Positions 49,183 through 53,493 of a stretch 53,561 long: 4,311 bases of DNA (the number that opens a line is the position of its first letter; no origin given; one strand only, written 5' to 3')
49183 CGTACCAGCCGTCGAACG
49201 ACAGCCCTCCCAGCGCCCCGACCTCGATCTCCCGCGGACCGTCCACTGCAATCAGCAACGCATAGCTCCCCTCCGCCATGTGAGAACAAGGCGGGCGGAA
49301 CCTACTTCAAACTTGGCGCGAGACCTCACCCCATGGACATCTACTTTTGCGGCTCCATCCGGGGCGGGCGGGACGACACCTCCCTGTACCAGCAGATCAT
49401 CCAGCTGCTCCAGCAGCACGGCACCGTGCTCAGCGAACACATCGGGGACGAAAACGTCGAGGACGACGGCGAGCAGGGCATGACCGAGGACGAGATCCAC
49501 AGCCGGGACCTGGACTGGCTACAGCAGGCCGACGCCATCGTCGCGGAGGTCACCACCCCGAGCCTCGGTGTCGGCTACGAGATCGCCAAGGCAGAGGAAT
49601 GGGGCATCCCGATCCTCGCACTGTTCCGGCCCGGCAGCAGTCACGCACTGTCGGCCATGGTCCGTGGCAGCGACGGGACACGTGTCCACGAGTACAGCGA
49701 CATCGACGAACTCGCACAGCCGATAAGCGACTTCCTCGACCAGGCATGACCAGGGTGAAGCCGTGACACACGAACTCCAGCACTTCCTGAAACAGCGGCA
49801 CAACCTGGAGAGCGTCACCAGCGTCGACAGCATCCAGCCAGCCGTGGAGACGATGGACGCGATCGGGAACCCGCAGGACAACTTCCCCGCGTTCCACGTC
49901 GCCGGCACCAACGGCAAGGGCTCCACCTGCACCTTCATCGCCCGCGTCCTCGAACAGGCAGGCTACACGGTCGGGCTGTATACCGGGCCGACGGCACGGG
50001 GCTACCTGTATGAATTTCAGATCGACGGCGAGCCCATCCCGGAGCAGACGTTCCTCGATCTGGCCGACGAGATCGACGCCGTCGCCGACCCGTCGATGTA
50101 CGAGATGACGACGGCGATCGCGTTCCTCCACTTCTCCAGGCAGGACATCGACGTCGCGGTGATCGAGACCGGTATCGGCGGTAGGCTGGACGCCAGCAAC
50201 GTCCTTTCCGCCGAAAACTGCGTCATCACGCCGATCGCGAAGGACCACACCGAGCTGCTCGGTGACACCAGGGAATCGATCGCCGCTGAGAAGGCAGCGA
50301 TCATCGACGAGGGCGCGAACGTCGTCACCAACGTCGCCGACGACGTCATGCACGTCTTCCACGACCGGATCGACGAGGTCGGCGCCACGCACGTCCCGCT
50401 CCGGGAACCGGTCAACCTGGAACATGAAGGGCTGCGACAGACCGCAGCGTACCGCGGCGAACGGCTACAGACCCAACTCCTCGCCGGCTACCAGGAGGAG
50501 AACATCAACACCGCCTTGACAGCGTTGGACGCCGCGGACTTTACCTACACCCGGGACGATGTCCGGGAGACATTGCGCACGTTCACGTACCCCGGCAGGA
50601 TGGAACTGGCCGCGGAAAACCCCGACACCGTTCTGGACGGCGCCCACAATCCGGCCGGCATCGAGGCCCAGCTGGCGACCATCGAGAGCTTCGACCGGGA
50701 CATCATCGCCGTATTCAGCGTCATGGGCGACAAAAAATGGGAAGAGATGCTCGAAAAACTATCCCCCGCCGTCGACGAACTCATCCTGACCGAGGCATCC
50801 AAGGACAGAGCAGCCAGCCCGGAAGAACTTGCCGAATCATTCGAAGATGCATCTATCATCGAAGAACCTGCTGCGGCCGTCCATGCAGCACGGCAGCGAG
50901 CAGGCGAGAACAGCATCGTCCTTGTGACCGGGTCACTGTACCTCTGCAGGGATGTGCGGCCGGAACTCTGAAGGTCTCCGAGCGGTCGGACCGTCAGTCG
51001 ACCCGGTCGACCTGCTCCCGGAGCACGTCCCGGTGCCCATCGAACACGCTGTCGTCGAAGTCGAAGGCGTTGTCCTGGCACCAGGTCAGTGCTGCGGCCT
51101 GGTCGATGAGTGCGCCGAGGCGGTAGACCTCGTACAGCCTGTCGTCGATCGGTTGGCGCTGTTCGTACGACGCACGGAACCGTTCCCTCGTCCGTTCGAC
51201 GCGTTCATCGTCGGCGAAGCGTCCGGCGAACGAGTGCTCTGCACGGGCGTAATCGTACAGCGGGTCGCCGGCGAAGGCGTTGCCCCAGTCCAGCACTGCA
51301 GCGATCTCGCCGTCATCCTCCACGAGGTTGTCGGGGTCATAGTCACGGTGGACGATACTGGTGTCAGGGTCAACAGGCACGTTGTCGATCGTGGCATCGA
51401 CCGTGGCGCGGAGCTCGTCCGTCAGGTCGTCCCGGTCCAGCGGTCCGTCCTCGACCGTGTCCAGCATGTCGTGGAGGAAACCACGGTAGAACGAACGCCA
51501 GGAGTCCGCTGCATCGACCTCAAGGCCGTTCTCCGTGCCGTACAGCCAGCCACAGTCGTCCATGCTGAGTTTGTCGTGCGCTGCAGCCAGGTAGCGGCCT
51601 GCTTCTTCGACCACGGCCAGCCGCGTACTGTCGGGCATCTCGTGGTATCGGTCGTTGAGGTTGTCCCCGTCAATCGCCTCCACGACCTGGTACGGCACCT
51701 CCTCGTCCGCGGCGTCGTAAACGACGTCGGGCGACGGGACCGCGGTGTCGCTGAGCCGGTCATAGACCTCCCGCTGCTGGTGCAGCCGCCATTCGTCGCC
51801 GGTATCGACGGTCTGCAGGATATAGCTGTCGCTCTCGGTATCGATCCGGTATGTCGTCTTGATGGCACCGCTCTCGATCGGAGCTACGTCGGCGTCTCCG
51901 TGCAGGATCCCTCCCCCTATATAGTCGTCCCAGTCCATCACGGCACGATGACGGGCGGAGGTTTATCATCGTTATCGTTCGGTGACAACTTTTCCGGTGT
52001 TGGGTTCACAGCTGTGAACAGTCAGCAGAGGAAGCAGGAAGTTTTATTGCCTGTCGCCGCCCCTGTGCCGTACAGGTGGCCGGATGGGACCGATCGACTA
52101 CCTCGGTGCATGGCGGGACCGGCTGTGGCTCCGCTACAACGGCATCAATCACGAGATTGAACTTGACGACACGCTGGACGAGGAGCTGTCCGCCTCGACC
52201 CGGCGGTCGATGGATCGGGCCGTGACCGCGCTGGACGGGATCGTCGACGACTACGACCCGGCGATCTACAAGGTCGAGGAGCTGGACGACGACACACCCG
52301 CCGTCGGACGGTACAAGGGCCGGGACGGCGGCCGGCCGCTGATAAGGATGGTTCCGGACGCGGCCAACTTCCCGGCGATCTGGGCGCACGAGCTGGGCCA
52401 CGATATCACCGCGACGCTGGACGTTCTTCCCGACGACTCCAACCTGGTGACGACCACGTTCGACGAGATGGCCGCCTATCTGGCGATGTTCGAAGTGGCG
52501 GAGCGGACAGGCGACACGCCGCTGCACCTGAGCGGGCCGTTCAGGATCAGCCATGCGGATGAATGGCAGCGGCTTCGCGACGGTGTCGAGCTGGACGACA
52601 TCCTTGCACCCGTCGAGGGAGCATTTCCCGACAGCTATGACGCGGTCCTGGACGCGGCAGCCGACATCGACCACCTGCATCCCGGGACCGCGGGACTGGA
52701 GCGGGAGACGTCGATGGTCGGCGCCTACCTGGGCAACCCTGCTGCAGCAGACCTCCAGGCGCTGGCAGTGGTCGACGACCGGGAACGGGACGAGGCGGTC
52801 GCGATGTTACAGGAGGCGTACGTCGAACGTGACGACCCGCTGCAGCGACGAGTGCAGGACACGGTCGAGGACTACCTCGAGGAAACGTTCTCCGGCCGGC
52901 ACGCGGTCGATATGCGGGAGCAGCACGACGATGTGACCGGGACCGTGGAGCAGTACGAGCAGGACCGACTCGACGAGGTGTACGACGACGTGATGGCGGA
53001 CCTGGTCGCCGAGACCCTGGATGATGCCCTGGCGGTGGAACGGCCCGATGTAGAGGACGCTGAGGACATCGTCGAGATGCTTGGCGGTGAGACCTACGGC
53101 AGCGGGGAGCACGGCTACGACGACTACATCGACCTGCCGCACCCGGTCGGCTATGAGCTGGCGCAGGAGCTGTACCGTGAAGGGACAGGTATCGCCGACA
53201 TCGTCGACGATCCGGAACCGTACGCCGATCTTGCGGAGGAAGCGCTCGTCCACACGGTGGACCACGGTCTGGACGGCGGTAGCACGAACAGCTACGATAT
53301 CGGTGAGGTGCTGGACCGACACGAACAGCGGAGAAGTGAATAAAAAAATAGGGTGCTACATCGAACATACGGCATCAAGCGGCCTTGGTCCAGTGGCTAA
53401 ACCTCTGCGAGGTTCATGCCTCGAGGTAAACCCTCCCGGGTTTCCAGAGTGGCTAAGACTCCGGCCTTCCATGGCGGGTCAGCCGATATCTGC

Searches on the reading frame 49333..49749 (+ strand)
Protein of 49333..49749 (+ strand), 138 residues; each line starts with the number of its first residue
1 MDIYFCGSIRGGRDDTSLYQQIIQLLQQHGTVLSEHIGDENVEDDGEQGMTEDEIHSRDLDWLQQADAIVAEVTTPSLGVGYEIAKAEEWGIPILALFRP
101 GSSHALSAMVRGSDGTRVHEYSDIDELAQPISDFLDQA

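Call 22: find_encoding_contigs(protein=window:49333-49749:+, flank=10000, max_places=6)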
Protein window:49333-49749:+ (138 aa): 2 contigs read that carry it; 2 places shown.
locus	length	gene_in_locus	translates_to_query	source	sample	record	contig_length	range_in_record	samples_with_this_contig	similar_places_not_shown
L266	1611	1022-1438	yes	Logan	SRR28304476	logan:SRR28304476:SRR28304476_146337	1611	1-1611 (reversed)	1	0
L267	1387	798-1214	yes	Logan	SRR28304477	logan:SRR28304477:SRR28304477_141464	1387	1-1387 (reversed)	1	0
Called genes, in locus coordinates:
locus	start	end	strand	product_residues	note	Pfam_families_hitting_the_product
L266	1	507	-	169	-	?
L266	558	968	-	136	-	PF01986:DUF123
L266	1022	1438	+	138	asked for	PF05014:Nuc_deoxyrib_tr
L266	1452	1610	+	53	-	?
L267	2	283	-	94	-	?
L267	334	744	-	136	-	PF01986:DUF123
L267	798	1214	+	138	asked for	PF05014:Nuc_deoxyrib_tr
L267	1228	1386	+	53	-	?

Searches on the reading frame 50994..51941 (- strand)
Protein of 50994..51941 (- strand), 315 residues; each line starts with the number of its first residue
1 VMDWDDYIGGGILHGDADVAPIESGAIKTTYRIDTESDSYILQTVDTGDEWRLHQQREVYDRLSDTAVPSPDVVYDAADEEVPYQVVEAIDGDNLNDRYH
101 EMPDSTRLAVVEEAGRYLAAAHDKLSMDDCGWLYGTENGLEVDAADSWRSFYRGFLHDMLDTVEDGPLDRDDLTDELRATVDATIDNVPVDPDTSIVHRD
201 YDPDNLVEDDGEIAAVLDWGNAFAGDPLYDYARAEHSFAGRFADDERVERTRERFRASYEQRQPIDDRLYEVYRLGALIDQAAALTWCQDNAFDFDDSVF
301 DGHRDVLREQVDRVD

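Call 41: search_protein_families(library=pfam, max_evalue=0.00001, proteins=[window:50994-51941:-])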
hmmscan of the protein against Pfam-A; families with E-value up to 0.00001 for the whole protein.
window:50994-51941:- (315 aa): 1 family
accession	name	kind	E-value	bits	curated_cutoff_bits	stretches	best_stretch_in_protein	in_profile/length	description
PF01636.29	APH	-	5.3e-25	89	23.2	1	19-260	2-230/239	Phosphotransferase enzyme family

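Call 52: find_homologous_proteins(query=window:50994-51941:-, max_evalue=1e-20)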
Query window:50994-51941:- (315 aa): 3 proteins with E <= 1e-20 among 4549 candidates.
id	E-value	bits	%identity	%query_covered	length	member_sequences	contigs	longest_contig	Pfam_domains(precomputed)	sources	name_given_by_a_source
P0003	1.0e-206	704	100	100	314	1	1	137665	PF01636.30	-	-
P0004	3.9e-97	344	52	99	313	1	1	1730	PF03881.21,PF01636.30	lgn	-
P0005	1.3e-91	326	49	100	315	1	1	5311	PF03881.21,PF01636.30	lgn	-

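Call 53: find_encoding_contigs(protein=P0003, flank=10000, max_places=6)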
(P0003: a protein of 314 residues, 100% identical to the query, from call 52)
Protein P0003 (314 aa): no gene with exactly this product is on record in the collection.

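Call 54: find_encoding_contigs(protein=P0005, flank=6000, max_places=4)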
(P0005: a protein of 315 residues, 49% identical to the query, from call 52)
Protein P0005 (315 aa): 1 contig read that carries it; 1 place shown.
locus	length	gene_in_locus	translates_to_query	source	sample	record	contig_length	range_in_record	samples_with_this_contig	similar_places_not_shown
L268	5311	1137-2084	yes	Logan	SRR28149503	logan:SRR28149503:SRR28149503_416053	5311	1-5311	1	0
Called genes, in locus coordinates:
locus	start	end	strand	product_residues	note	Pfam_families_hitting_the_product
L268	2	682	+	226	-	?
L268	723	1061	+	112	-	PF02635:DsrE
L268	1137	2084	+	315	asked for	PF03881:Fructosamin_kin, PF01636:APH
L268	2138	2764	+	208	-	-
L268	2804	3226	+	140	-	PF01986:DUF123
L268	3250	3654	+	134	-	PF01451:LMWPc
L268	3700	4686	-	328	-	PF00970:FAD_binding_6, PF00175:NAD_binding_1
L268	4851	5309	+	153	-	?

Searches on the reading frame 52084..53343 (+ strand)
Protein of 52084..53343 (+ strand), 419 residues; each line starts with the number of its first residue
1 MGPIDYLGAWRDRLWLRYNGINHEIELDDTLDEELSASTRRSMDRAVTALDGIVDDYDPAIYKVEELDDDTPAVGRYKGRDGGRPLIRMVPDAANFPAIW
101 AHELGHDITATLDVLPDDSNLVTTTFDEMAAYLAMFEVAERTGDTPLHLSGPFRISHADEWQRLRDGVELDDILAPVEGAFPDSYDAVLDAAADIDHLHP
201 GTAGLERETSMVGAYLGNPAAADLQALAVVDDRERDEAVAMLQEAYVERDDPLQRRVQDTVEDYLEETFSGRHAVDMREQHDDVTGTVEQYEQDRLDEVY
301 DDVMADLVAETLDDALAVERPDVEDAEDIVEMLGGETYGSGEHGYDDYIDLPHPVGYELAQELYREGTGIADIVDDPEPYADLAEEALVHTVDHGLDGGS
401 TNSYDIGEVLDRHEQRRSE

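Call 8: find_encoding_contigs(protein=window:52084-53343:+, flank=10000, max_places=10)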
Protein window:52084-53343:+ (419 aa): no gene with exactly this product is on record in the collection.

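Call 20: find_homologous_proteins(query=window:52084-53343:+, max_evalue=0.00001)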
Query window:52084-53343:+ (419 aa): 2 proteins with E <= 0.00001 among 8000 candidates.
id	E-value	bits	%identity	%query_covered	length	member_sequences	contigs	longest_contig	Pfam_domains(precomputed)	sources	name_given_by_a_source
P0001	1.8e-72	263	40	94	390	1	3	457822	-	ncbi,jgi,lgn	-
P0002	1.6e-17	82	30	80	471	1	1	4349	-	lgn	-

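Call 21: find_encoding_contigs(protein=P0001, flank=6000, max_places=6)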
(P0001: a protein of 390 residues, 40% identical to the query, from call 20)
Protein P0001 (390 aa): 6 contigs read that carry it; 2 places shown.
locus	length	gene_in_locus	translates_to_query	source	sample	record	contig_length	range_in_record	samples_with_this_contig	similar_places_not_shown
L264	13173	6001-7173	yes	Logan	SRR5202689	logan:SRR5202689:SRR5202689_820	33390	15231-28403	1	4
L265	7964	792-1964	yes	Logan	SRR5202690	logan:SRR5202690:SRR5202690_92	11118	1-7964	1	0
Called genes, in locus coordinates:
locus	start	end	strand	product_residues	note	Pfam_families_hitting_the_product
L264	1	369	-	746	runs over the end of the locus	PF00270:DEAD, PF04851:ResIII (weak), PF00271:Helicase_C, PF09369:MZB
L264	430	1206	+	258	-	-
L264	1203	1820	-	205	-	PF02230:Abhydrolase_2, PF01738:DLH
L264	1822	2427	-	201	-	PF00903:Glyoxalase, PF13669:Glyoxalase_4 (weak)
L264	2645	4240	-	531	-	PF13576:Pentapeptide_3 (faint), PF07885:Ion_trans_2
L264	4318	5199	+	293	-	PF01370:Epimerase, PF13460:NAD_binding_10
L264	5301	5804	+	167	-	-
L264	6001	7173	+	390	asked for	-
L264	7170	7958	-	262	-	-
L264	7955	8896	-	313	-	PF13476:AAA_23 (weak), PF00005:ABC_tran, PF13304:AAA_21 (faint)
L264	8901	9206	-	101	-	-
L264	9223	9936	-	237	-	-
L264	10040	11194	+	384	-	PF07690:MFS_1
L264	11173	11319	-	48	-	-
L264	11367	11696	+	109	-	-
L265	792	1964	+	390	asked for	-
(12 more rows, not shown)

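Call 41: search_protein_families(library=pfam, max_evalue=0.00001, proteins=[window:52084-53343:+])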
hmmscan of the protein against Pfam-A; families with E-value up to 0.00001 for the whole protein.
window:52084-53343:+ (419 aa): 0 families
